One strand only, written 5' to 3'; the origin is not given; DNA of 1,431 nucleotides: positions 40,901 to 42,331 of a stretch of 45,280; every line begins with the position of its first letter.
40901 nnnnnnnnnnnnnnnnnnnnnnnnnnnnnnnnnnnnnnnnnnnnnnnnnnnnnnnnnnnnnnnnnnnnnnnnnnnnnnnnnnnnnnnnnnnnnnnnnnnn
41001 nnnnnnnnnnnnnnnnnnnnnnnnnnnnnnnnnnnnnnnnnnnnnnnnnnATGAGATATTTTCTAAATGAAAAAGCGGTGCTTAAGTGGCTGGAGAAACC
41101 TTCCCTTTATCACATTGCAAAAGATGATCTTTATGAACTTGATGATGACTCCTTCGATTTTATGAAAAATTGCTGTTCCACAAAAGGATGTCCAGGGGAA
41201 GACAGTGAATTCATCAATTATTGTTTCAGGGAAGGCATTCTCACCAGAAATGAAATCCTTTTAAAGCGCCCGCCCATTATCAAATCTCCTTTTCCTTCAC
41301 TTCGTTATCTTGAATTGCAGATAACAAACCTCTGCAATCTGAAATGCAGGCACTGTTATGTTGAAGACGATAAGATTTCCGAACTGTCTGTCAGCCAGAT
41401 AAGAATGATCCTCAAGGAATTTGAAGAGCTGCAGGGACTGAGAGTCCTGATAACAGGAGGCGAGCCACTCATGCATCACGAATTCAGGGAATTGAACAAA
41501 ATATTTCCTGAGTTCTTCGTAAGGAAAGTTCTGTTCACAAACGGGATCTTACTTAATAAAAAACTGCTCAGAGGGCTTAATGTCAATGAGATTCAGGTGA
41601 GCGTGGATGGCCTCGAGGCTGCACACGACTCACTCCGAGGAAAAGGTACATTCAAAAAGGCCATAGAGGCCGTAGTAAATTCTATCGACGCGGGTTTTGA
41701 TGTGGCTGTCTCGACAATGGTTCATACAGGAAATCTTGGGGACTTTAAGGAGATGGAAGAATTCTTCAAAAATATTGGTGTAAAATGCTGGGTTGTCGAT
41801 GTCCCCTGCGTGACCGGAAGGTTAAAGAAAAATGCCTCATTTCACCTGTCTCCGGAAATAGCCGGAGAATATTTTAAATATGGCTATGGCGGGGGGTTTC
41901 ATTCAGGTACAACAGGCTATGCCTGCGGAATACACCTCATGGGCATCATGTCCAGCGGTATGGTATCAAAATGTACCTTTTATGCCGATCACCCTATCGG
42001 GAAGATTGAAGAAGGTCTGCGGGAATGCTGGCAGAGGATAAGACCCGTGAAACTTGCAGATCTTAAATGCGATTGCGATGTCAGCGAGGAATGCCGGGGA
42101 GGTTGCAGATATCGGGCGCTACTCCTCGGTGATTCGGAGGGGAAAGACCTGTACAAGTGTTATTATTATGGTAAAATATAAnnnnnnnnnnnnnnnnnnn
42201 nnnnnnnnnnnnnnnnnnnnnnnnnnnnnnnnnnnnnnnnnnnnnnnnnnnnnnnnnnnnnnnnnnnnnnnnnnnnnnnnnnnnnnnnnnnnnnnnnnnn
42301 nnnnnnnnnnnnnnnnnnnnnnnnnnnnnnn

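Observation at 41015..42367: Radical SAM/SPASM gene followed by an unannotated 20-codon Cys-rich ORF: candidate new RiPP maturase-precursor pair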

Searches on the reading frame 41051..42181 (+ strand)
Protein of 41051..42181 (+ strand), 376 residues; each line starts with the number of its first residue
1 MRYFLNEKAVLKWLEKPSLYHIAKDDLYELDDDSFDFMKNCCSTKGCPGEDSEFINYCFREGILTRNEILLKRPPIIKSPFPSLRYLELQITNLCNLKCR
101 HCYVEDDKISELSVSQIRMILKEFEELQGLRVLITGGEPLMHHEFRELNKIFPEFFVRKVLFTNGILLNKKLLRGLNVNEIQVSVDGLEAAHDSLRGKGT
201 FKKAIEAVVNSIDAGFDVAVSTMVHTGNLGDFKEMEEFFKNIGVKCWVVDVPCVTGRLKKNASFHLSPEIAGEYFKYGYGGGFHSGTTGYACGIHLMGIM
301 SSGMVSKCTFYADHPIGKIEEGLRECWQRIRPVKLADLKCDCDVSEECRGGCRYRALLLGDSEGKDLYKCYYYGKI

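Call 3: search_protein_families(library=pfam, proteins=[window:41051-42181:+], max_evalue=0.1)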
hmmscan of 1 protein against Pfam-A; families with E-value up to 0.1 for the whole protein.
window:41051-42181:+ (376 aa): 2 families
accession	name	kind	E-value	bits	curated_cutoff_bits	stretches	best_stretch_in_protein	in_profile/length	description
PF04055.27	Radical_SAM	-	8.5e-20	72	29.5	1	90-238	2-165/166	Radical SAM superfamily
PF13353.11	Fer4_12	-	0.0021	18.8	22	1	95-187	15-115/137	4Fe-4S single cluster domain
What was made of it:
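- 41051..42181 (+): Radical-SAM/SPASM enzyme 'rSAM1', 376 aa. The start is ATG 41051, not GTG 41015. PF04055 at E 8.5e-20 (call 3).
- On Radical SAM superfamily (PF04055): PF04055 at 72 bits against a cut-off of 29.5 (call 3).
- On SPASM subfamily (TIGR04085 / PF13186): PF13186 is not hit (call 3).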

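Call 4: search_protein_families(library=ncbifam, proteins=[window:41051-42181:+], max_evalue=0.1)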
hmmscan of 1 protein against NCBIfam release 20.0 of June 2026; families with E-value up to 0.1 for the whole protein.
window:41051-42181:+ (376 aa): 82 families (the best 25 are shown)
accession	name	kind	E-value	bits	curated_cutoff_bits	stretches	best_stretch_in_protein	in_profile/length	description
NF050035.1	rSAM_WgK_link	exception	2.7e-29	102.3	650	1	87-261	11-193/367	radical SAM/SPASM peptide maturase WgkB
TIGR04347.1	pseudo_SAM_Halo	equivalog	4.4e-25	88.7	525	1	90-246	43-206/390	TIGR04347 family pseudo-SAM/SPASM protein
TIGR04054.1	rSAM_NirJ1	equivalog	1e-24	86.9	650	1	90-242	41-197/387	putative heme d1 biosynthesis radical SAM protein NirJ1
TIGR04545.1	rSAM_ahbD_hemeb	equivalog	1.3e-23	84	500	1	90-268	5-191/339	heme b synthase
TIGR04051.1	rSAM_NirJ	equivalog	5.8e-23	81.4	515.45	1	92-261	9-185/354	heme d1 biosynthesis radical SAM protein NirJ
TIGR04250.1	SCM_rSAM_ScmE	equivalog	1.6e-21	76.6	400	1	85-239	3-165/358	SynChlorMet cassette radical SAM/SPASM protein ScmE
TIGR04303.1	GeoRSP_rSAM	equivalog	3e-21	76.3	400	2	89-269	9-195/325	GeoRSP system radical SAM/SPASM protein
TIGR04055.1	rSAM_NirJ2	equivalog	7.4e-21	75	500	1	91-259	6-181/326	putative heme d1 biosynthesis radical SAM protein NirJ2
TIGR04546.1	rSAM_ahbC_deAc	equivalog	4.3e-20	71.9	650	1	90-240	44-201/390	12,18-didecarboxysiroheme deacetylase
NF049973.1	radical_Rv1681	equivalog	5.6e-20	71.5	380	1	95-245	82-240/326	Rv1681 family radical SAM protein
TIGR03962.1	mycofact_rSAM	equivalog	5.7e-20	71.8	265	1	89-246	16-180/339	mycofactocin radical SAM maturase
TIGR04251.1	SCM_rSAM_ScmF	equivalog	3.3e-19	69.5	400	1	84-246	3-176/353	SynChlorMet cassette radical SAM/SPASM protein ScmF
TIGR04053.2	TIGR04053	equivalog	3.6e-19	69.2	395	1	91-263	14-197/366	TIGR04053 family radical SAM/SPASM domain-containing protein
TIGR04133.1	rSAM_w_lipo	hypoth_equivalog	5.1e-19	68.4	425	1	84-269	23-219/350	TIGR04133 family radical SAM/SPASM protein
TIGR02666.1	moaA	equivalog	1.4e-18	67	284.05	1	84-246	9-187/336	GTP 3',8-cyclase MoaA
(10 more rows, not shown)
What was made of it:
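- On PQQ / mycofactocin cofactor systems: MftC model at 72 bits against 265 (call 4).
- On Non-peptide SPASM/twitch enzymes (anaerobic sulfatase maturase, NirJ/AhbC/AhbD, MoaA): NirJ1 87 bits against 650, AhbD 84 against 500, MoaA 67 against 284 (call 4).
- Closest known: Streptide-type Lys-Trp cross-linking systems. Same: WgkB is the top NCBIfam partial hit (call 4).
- Closest known: Peptide-derived cofactor systems: PQQ. Different: The mycofactocin maturase model scores 72 bits against a cut-off of 265 (call 4).
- The partial NCBIfam hits include NirJ, AhbD, AhbC and MoaA (call 4).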

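Call 6: find_homologous_proteins(query=window:41051-42181:+, max_evalue=0.00001)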
Query window:41051-42181:+ (376 aa): 2693 proteins with E <= 0.00001 among 5204 candidates; the best 120 are listed.
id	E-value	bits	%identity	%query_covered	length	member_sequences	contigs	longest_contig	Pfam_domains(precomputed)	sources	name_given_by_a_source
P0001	6.4e-254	860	100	98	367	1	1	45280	PF04055.28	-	-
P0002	2.4e-190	651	70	100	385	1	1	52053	PF04055.28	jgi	jgi:radical SAM protein with 4Fe4S-binding SPASM domain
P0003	3.6e-179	614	66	100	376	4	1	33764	PF04055.28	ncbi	-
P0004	3.7e-179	614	65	100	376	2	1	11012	PF04055.28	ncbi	-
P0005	1.5e-177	609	66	99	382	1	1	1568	PF04055.28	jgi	jgi:radical SAM protein with 4Fe4S-binding SPASM domain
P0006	5.9e-177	607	66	99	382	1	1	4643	PF04055.28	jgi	jgi:radical SAM protein with 4Fe4S-binding SPASM domain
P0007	7.9e-177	606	67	99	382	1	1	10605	PF04055.28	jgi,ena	-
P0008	9.1e-177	606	66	99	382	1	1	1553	PF04055.28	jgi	jgi:radical SAM protein with 4Fe4S-binding SPASM domain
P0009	2.2e-176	605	67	99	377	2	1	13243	PF04055.28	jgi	-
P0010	5.8e-176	603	66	100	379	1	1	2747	PF04055.28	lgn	-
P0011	1.5e-175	602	65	100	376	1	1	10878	PF04055.28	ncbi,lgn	ncbi:MAG: radical SAM protein [Nitrospirota bacterium]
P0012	9.7e-175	599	65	100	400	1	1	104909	PF04055.28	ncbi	ncbi:MAG: radical SAM protein [Nitrospirota bacterium]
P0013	1.2e-174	599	64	100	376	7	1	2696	PF04055.28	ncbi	-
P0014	1.3e-174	599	64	100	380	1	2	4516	PF04055.28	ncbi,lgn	-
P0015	1.8e-174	598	63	100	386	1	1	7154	PF04055.28,PF13353.12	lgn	-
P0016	2.2e-174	598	66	99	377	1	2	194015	PF04055.28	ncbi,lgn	-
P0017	4.1e-174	597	64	100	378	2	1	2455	PF04055.28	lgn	-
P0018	5.9e-174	597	66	99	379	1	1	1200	PF04055.28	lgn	-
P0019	7.3e-174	596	65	100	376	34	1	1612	PF04055.28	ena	-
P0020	8.5e-174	596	65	100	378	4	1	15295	PF04055.28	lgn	-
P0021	1.1e-173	596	64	100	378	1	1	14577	PF04055.28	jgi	jgi:radical SAM protein with 4Fe4S-binding SPASM domain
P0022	1.1e-173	596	63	100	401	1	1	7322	PF04055.28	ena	-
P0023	1.4e-173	595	64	100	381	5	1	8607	PF04055.28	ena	-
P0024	1.4e-172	592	64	100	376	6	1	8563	PF04055.28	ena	-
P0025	1.7e-172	592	65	99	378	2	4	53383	PF04055.28,PF13353.12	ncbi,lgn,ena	-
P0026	1.9e-172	592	64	99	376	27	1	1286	PF04055.28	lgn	-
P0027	1.9e-172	592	66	100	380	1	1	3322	PF04055.28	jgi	jgi:radical SAM protein with 4Fe4S-binding SPASM domain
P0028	2.2e-172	592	64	100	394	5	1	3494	PF04055.28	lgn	-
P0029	2.8e-172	591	65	99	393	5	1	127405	PF04055.28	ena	-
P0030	3.0e-172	591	60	99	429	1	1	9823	PF04055.28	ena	-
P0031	5.3e-172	590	64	100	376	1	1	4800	PF04055.28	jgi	jgi:radical SAM protein with 4Fe4S-binding SPASM domain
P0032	5.3e-172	590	65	100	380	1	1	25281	PF04055.28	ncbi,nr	ncbi:MAG: hypothetical protein A2Y97_11415 [Nitrospirae bacterium RBG_13_39_12]|nr:MAG: hypothetical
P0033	7.0e-172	590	64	100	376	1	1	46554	PF04055.28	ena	-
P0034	7.7e-172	590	64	100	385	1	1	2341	PF04055.28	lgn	-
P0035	8.0e-172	590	63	100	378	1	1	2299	PF04055.28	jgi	-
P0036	1.3e-171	589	64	100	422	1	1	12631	PF04055.28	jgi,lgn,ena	-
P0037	1.3e-171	589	64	99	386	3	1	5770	PF04055.28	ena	-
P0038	1.9e-171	588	64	100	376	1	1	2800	PF04055.28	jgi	jgi:radical SAM protein with 4Fe4S-binding SPASM domain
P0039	2.0e-171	588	65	100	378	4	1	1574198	PF04055.28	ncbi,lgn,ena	-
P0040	2.6e-171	588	63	100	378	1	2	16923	PF04055.28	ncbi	-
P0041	2.9e-171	588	60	100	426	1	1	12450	PF04055.28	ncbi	-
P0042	3.0e-171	588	64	100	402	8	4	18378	PF04055.28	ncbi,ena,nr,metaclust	ncbi:MAG: hypothetical protein A2Z47_16250 [Thermodesulfovibrio sp. RBG_19FT_COMBO_42_12]|nr:MAG: hy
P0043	5.2e-171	587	62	100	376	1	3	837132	PF04055.28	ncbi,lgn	-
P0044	5.5e-171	587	64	99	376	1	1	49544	PF04055.28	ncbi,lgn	ncbi:MAG: radical SAM protein [Thermodesulfovibrionales bacterium]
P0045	6.3e-171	587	64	99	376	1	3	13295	PF04055.28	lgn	-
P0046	9.5e-171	586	61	100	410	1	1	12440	PF04055.28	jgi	jgi:radical SAM protein with 4Fe4S-binding SPASM domain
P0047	1.0e-170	586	64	100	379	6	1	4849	PF04055.28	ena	-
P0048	1.1e-170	586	63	100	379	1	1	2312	PF04055.28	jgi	jgi:radical SAM protein with 4Fe4S-binding SPASM domain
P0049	1.9e-170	585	63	100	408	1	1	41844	PF04055.28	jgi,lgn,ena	jgi:radical SAM protein with 4Fe4S-binding SPASM domain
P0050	2.2e-170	585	63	100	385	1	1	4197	PF04055.28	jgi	jgi:radical SAM protein with 4Fe4S-binding SPASM domain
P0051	2.5e-170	585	63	100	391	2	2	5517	PF04055.28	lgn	-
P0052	2.5e-170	585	63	99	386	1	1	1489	PF04055.28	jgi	-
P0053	3.1e-170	584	65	99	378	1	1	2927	PF04055.28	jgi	jgi:radical SAM protein with 4Fe4S-binding SPASM domain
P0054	3.3e-170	584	61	100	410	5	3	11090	PF04055.28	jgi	jgi:radical SAM protein with 4Fe4S-binding SPASM domain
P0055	4.8e-170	584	61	100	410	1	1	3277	PF04055.28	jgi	jgi:radical SAM protein with 4Fe4S-binding SPASM domain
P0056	2.6e-169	581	62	99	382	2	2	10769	PF04055.28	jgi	jgi:radical SAM protein with 4Fe4S-binding SPASM domain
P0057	2.7e-169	581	63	99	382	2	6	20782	PF04055.28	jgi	jgi:radical SAM protein with 4Fe4S-binding SPASM domain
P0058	3.1e-169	581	63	100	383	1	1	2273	PF04055.28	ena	-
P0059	4.9e-169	581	61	100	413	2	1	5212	PF04055.28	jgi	jgi:radical SAM protein with 4Fe4S-binding SPASM domain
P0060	5.8e-169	580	63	100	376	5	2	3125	PF04055.28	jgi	-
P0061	6.6e-169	580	62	100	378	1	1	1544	PF04055.28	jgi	jgi:radical SAM protein with 4Fe4S-binding SPASM domain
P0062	9.2e-169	580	63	100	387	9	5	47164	PF04055.28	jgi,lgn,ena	jgi:radical SAM protein with 4Fe4S-binding SPASM domain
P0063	1.5e-168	579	63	99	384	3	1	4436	PF04055.28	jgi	jgi:radical SAM protein with 4Fe4S-binding SPASM domain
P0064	2.2e-168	578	59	100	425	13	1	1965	PF04055.28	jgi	jgi:radical SAM protein with 4Fe4S-binding SPASM domain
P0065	3.3e-168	578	62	100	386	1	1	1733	PF04055.28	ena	-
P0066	4.1e-168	577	63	99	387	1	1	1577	PF04055.28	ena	-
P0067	4.6e-168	577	63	100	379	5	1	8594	PF04055.28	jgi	-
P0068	7.0e-168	577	63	99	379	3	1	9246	PF04055.28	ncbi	-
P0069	9.2e-168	576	63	100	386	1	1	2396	PF04055.28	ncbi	ncbi:MAG: radical SAM protein [Nitrospirota bacterium]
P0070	1.8e-167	575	64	99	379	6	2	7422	PF04055.28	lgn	-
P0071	1.9e-167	575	63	100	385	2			PF04055.28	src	-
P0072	2.3e-167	575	63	100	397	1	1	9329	PF04055.28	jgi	jgi:radical SAM protein with 4Fe4S-binding SPASM domain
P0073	2.9e-167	575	61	100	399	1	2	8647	PF04055.28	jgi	jgi:radical SAM protein with 4Fe4S-binding SPASM domain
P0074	3.3e-167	575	62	99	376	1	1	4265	PF04055.28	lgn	-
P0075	3.7e-167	574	62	99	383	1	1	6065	PF04055.28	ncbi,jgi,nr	ncbi:MAG: radical SAM protein [Nitrospirota bacterium]|nr:radical SAM protein [Nitrospirota bacteriu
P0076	4.1e-167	574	62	100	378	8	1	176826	PF04055.28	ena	-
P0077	4.1e-167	574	60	100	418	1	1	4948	PF04055.28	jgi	jgi:radical SAM protein with 4Fe4S-binding SPASM domain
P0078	4.2e-167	574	63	100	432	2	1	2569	PF04055.28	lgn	-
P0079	5.4e-167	574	62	99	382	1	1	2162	PF04055.28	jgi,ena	-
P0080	8.9e-167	573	63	99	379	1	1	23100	PF04055.28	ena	-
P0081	8.9e-167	573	63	99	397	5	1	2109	PF04055.28,PF13353.12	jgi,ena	-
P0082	8.9e-167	573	63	100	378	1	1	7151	PF04055.28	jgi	jgi:radical SAM protein with 4Fe4S-binding SPASM domain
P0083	1.0e-166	573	63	99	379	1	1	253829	PF04055.28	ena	-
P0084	1.1e-166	573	62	100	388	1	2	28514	PF04055.28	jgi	jgi:radical SAM protein with 4Fe4S-binding SPASM domain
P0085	1.2e-166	573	63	99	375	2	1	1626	PF04055.28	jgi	jgi:radical SAM protein with 4Fe4S-binding SPASM domain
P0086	1.2e-166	573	63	99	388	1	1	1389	PF04055.28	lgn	-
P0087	1.3e-166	572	62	99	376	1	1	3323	PF04055.28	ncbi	-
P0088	1.5e-166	572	63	100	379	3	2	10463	PF04055.28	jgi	jgi:radical SAM protein with 4Fe4S-binding SPASM domain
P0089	1.7e-166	572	56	100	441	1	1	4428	PF04055.28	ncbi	-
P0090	2.0e-166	572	62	99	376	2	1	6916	PF04055.28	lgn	-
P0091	2.4e-166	572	61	100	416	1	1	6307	PF04055.28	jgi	jgi:radical SAM protein with 4Fe4S-binding SPASM domain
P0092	2.9e-166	571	62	100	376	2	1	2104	PF04055.28,PF13353.12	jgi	jgi:radical SAM protein with 4Fe4S-binding SPASM domain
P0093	3.0e-166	571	62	100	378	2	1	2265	PF04055.28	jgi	jgi:radical SAM protein with 4Fe4S-binding SPASM domain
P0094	3.2e-166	571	62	100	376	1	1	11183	PF04055.28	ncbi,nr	ncbi:MAG: radical SAM protein [Nitrospirae bacterium]|nr:radical SAM protein [Nitrospirota bacterium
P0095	5.1e-166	571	62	100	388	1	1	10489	PF04055.28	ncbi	-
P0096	5.2e-166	571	59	99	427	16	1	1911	PF04055.28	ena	-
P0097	5.7e-166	570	62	100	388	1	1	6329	PF04055.28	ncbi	-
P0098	5.7e-166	570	62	100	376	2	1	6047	PF04055.28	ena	-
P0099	6.9e-166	570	61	100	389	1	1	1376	PF04055.28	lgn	-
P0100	9.3e-166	570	61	99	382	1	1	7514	PF04055.28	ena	-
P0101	1.3e-165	569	62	99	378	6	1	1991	PF04055.28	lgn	-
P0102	1.4e-165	569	61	99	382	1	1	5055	PF04055.28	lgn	-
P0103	2.2e-165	569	62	99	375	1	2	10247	PF04055.28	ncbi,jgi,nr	ncbi:MAG: radical SAM protein [Nitrospiraceae bacterium]|nr:MAG: radical SAM protein [Nitrospiraceae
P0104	2.4e-165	568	62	99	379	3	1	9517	PF04055.28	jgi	-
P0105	3.4e-165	568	61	99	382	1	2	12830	PF04055.28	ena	-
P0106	4.0e-165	568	62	100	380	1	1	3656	PF04055.28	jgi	-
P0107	5.4e-165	567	60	99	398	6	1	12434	PF04055.28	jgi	-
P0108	5.5e-165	567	63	100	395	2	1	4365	PF04055.28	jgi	-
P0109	6.3e-165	567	62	100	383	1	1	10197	PF04055.28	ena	-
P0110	6.8e-165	567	59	99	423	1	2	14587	PF04055.28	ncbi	-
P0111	7.9e-165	567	61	100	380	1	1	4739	PF04055.28,PF13353.12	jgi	-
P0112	8.3e-165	567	62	100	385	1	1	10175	PF04055.28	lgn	-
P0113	9.0e-165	566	62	99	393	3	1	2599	PF04055.28,PF13353.12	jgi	jgi:radical SAM protein with 4Fe4S-binding SPASM domain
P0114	1.0e-164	566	61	99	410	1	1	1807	PF04055.28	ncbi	-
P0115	1.1e-164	566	61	99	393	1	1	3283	PF04055.28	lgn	-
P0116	1.2e-164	566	62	100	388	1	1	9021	PF04055.28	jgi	jgi:radical SAM protein with 4Fe4S-binding SPASM domain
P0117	1.3e-164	566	62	99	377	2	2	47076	PF04055.28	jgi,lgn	-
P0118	1.5e-164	566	63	99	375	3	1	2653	PF04055.28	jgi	jgi:radical SAM protein with 4Fe4S-binding SPASM domain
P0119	1.8e-164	565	61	99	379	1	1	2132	PF04055.28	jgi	jgi:radical SAM protein with 4Fe4S-binding SPASM domain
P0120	1.9e-164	565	61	100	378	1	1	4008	PF04055.28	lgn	-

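Call 7: find_related_loci(query=window:41051-42181:+, collection=genome_contigs, flank=4000)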
Query window:41051-42181:+ (376 aa) in genome_contigs; peptide patterns used: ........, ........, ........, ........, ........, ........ (x = any residue, [..] = any of these).
40 stretches matched a pattern; 2 encode a relative of the query (tblastn E <= 1e-3); 2 distinct loci.
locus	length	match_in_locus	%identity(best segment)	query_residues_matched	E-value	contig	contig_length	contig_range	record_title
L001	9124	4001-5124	68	1-376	1e-156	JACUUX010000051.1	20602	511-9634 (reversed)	MAG: Nitrospirae bacterium isolate Kmv42 NODE_1257_length_20602_cov_93.252738, whole genome shotgun sequence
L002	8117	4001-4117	46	109-145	6e-5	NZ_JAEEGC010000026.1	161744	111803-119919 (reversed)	Clostridium thailandense strain PL3 NG-25456_PL3_lib407054_6879_1_1_contig_26, whole genome shotgun sequence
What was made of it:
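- Tried and rejected: The genome-collection scan with the single enzyme found only one true relative, because it depends on exact patterns (call 7).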

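Call 12: find_encoding_contigs(protein=P0039, flank=4000, max_places=3)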
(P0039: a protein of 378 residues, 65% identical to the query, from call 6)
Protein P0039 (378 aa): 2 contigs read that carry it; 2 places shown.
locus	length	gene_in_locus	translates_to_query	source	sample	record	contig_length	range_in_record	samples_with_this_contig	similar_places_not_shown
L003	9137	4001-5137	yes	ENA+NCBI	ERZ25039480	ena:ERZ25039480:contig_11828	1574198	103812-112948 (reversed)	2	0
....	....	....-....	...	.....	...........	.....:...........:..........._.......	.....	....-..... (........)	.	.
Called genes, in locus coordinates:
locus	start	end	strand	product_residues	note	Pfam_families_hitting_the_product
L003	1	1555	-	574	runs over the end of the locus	PF01558:POR, PF01855:POR_N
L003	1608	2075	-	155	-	PF02915:Rubrerythrin (weak)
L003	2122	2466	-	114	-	-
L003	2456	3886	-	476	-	PF00072:Response_reg, PF00989:PAS, PF08448:PAS_4, PF13188:PAS_8 (weak), PF13426:PAS_9, PF00989:PAS, PF08448:PAS_4, PF13426:PAS_9, +4 more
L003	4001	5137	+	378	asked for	PF04055:Radical_SAM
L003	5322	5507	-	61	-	PF13370:Fer4_13, PF13459:Fer4_15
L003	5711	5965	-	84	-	-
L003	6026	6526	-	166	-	PF02915:Rubrerythrin, PF09537:DUF2383 (faint)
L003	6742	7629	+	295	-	PF13186:SPASM (weak)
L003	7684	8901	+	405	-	PF00753:Lactamase_B (weak), PF19583:ODP, PF00258:Flavodoxin_1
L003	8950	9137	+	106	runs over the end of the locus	PF02627:CMD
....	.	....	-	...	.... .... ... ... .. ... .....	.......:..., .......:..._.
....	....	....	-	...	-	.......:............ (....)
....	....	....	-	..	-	-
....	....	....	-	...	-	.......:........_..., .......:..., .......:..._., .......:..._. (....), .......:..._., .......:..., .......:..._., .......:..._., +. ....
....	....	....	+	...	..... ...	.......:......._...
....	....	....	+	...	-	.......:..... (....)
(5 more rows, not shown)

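Call 13: find_encoding_contigs(protein=P0043, flank=4000, max_places=3)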
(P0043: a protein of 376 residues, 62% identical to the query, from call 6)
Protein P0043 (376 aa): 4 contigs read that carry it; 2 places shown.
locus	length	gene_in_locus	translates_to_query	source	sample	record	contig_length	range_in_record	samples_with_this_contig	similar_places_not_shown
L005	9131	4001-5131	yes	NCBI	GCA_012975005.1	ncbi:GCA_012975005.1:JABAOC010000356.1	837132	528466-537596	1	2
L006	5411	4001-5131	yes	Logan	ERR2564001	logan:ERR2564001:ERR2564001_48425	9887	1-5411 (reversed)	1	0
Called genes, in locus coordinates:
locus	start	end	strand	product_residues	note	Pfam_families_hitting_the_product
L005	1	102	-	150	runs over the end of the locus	PF13301:DUF4079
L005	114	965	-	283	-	PF02775:TPP_enzyme_C, PF12367:PFO_beta_C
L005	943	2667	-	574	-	PF01558:POR, PF01855:POR_N, PF17147:PFOR_II (weak)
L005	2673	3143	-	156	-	PF02915:Rubrerythrin (weak)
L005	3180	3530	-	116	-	-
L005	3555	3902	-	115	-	-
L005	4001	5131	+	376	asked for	PF04055:Radical_SAM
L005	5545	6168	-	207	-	PF00881:Nitroreductase, PF14512:TM1586_NiRdase (faint)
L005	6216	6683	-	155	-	-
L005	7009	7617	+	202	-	PF07638:Sigma70_ECF (weak), PF04542:Sigma70_r2, PF08281:Sigma70_r4_2, PF04545:Sigma70_r4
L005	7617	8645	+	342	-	PF13490:zf-HC2, PF10039:DUF2275 (weak)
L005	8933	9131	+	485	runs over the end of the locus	PF13598:DUF4139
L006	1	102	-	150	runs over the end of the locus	PF13301:DUF4079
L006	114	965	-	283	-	PF02775:TPP_enzyme_C, PF12367:PFO_beta_C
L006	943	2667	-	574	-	PF01558:POR, PF01855:POR_N, PF17147:PFOR_II (weak)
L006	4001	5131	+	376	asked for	PF04055:Radical_SAM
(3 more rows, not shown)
